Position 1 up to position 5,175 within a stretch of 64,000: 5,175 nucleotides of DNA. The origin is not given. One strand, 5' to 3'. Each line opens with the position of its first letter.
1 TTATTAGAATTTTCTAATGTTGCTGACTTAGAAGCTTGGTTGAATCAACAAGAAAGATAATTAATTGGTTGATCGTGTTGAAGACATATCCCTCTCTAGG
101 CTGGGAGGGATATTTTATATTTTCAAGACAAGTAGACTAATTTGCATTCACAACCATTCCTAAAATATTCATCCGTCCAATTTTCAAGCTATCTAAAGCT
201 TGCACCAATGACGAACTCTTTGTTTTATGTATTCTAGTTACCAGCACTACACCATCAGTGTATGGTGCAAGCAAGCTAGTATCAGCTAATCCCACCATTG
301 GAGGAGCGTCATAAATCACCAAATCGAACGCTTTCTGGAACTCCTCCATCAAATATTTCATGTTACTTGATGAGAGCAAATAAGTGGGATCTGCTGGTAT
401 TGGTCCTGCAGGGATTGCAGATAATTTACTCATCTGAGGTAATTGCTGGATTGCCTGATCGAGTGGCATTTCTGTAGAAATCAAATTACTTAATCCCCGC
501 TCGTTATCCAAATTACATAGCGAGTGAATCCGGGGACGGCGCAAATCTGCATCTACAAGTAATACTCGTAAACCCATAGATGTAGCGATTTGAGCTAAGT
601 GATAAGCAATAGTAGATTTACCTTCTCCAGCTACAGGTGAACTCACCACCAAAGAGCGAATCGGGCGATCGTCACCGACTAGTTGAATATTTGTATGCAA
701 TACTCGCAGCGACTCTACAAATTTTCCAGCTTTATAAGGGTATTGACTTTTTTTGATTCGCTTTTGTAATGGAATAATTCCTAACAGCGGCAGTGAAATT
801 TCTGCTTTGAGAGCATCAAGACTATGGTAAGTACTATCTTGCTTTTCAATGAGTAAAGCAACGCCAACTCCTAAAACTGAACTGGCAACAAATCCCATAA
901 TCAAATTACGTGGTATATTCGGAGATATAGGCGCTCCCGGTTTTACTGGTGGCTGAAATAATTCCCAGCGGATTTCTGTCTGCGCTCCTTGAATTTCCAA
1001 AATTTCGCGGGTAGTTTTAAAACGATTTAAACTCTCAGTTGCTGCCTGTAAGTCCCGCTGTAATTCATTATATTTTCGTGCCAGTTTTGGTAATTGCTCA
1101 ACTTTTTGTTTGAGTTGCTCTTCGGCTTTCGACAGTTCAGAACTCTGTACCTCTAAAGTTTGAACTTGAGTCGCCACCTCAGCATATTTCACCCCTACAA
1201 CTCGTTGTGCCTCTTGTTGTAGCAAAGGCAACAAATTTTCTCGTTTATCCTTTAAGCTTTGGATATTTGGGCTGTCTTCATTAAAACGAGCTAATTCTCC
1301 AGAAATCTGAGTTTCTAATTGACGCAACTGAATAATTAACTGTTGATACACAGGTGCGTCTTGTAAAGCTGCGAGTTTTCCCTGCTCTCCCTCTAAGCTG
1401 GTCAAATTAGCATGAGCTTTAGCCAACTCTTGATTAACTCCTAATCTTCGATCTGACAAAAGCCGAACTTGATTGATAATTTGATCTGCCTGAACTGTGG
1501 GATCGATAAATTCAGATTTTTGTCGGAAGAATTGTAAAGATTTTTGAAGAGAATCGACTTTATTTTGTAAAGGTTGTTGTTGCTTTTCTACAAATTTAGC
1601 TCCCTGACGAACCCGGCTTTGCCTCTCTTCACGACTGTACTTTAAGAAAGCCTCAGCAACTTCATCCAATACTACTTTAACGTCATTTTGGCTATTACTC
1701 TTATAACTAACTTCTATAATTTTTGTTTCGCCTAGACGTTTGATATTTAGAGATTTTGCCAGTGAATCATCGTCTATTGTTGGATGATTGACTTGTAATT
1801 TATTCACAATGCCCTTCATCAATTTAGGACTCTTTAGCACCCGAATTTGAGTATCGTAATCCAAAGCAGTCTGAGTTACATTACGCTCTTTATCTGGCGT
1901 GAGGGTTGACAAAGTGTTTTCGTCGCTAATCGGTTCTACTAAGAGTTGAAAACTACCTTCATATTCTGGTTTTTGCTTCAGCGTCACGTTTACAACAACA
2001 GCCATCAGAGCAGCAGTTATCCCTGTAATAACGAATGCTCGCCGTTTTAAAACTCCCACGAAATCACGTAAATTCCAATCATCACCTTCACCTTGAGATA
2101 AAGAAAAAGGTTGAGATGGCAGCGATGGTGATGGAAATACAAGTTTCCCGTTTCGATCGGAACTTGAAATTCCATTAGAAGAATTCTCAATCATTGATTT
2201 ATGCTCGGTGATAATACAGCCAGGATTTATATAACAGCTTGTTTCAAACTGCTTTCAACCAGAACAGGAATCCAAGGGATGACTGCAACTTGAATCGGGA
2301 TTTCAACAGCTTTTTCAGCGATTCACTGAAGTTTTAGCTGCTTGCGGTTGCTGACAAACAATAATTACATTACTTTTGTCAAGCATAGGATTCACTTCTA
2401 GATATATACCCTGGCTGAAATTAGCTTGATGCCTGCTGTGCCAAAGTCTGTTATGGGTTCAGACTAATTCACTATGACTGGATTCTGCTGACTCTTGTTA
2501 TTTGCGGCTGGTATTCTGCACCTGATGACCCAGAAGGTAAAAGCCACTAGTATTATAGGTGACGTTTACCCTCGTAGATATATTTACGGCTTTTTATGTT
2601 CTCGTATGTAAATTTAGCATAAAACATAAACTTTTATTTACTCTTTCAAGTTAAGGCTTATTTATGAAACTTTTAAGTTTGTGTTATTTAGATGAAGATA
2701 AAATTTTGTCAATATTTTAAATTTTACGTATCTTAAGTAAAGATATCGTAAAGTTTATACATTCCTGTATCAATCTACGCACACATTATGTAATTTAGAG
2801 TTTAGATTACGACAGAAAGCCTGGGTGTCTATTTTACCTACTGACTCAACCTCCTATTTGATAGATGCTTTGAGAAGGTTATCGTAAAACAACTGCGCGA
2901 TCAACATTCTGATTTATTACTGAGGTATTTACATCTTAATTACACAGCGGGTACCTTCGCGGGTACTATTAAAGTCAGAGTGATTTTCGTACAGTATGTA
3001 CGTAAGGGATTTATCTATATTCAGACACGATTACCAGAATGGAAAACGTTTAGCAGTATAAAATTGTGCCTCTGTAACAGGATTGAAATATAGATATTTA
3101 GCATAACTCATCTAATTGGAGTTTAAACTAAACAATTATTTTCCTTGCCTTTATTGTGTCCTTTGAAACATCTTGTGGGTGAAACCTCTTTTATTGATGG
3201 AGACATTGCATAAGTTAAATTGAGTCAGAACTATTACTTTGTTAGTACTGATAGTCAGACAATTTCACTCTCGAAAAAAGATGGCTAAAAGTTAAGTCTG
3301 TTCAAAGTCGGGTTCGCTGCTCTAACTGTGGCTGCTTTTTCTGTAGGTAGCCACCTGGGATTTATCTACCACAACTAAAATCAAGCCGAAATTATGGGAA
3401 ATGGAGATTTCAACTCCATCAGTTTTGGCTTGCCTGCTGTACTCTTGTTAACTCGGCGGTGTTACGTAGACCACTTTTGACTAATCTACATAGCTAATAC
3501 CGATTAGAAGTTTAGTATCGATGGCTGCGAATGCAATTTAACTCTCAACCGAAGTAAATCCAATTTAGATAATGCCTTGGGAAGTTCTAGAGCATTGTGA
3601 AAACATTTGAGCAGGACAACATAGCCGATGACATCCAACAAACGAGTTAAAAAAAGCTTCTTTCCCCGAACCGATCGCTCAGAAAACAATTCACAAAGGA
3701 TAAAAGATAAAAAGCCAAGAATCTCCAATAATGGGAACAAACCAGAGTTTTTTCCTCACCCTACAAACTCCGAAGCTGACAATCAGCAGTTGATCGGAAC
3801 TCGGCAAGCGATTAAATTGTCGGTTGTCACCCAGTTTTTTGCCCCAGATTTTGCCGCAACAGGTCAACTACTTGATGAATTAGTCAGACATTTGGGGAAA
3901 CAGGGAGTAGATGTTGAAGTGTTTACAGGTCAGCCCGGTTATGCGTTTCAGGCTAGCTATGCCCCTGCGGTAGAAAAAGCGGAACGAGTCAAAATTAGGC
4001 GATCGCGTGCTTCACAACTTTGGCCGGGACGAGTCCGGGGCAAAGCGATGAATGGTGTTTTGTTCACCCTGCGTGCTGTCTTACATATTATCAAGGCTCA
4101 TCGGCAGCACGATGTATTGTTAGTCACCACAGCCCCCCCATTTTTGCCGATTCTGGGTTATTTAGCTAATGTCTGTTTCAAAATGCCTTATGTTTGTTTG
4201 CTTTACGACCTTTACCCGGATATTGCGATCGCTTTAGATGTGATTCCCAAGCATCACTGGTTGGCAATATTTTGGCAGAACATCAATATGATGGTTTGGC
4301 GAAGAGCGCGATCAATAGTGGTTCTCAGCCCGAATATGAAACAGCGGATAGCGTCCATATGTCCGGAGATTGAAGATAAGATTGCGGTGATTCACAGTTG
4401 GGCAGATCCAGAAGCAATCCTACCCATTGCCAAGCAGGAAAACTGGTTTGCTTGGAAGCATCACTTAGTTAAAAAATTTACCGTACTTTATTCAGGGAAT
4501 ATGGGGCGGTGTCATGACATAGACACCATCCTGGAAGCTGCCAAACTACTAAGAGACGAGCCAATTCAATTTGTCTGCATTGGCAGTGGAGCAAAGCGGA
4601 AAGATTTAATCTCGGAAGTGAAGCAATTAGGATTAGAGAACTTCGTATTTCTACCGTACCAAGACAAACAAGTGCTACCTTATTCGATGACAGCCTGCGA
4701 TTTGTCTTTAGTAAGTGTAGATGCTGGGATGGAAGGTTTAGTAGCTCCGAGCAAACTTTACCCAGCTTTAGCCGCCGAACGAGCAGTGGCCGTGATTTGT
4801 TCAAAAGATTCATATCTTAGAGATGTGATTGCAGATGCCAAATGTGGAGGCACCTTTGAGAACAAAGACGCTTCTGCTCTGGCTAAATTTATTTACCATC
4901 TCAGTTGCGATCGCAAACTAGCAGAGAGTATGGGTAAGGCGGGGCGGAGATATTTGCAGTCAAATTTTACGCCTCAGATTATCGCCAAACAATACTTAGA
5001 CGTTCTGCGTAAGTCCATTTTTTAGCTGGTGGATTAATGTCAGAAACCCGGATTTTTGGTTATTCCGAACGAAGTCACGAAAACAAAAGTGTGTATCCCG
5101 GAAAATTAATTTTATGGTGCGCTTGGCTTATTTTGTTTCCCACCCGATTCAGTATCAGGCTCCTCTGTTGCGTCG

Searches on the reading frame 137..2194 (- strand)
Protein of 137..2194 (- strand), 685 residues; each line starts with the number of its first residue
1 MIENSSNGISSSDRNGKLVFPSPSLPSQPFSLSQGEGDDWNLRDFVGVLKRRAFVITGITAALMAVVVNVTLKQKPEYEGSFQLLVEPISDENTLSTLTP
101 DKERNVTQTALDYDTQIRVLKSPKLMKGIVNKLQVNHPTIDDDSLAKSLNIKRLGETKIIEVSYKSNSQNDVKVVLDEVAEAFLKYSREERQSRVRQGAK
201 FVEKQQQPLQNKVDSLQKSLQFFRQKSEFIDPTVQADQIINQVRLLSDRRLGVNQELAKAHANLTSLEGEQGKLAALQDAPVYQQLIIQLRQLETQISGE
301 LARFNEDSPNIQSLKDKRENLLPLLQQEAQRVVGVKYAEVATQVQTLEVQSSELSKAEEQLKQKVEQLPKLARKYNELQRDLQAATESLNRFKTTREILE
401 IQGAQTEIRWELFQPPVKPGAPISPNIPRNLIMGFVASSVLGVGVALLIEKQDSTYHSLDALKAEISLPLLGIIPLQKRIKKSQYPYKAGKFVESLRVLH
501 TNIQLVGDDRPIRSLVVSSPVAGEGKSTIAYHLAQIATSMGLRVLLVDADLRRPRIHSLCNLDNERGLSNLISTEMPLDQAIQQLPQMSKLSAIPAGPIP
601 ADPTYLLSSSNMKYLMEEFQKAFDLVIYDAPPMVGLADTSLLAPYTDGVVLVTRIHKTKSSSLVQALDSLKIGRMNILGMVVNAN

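Call 8: search_protein_families(library=pfam, proteins=[window:137-2194:-], max_evalue=0.00001)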
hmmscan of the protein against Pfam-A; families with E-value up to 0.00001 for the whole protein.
window:137-2194:- (685 aa): 4 families
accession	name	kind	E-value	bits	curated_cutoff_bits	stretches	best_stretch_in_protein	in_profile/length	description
PF10609.15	ParA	-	1.9e-10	41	27.1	1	515-683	6-173/246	NUBPL iron-transfer P-loop NTPase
PF13614.12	AAA_31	-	3.1e-08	34.2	27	1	522-653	11-147/177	AAA domain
PF02706.20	Wzz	-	3.1e-08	34.2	25.5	1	41-132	4-90/91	Chain length determinant protein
PF01656.29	CbiA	-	1.2e-06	28.9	25.4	1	517-682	3-80/125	CobQ/CobB/MinD/ParA nucleotide binding domain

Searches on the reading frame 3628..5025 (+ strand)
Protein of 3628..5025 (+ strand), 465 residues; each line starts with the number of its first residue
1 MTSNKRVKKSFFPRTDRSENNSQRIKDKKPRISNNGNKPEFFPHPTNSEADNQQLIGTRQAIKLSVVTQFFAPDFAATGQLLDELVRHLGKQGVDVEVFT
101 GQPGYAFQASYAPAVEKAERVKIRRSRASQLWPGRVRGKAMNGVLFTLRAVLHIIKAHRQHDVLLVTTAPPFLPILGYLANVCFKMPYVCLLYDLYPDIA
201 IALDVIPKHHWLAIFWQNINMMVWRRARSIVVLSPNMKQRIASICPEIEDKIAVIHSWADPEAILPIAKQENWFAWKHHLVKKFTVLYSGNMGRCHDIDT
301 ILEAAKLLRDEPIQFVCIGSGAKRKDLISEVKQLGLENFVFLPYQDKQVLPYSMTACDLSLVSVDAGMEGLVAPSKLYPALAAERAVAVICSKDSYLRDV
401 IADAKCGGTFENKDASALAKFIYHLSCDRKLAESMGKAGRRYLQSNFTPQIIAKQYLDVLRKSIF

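Call 7: search_protein_families(library=pfam, proteins=[window:3628-5025:+], max_evalue=0.00001)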
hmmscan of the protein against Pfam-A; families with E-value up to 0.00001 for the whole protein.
window:3628-5025:+ (465 aa): 4 families
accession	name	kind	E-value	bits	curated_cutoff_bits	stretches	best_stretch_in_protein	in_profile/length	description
PF00534.26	Glycos_transf_1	-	3.1e-17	63.1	26.4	1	278-441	10-171/172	Glycosyl transferases group 1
PF13692.12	Glyco_trans_1_4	-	1.8e-11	44.9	27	1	284-426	2-140/142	Glycosyl transferases group 1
PF13579.12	Glyco_trans_4_4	-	8.2e-11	42.9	29.7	1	83-243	8-144/158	Glycosyl transferase 4-like domain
PF13439.12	Glyco_transf_4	-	1.8e-10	41.5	28.5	1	81-262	7-169/170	Glycosyltransferase Family 4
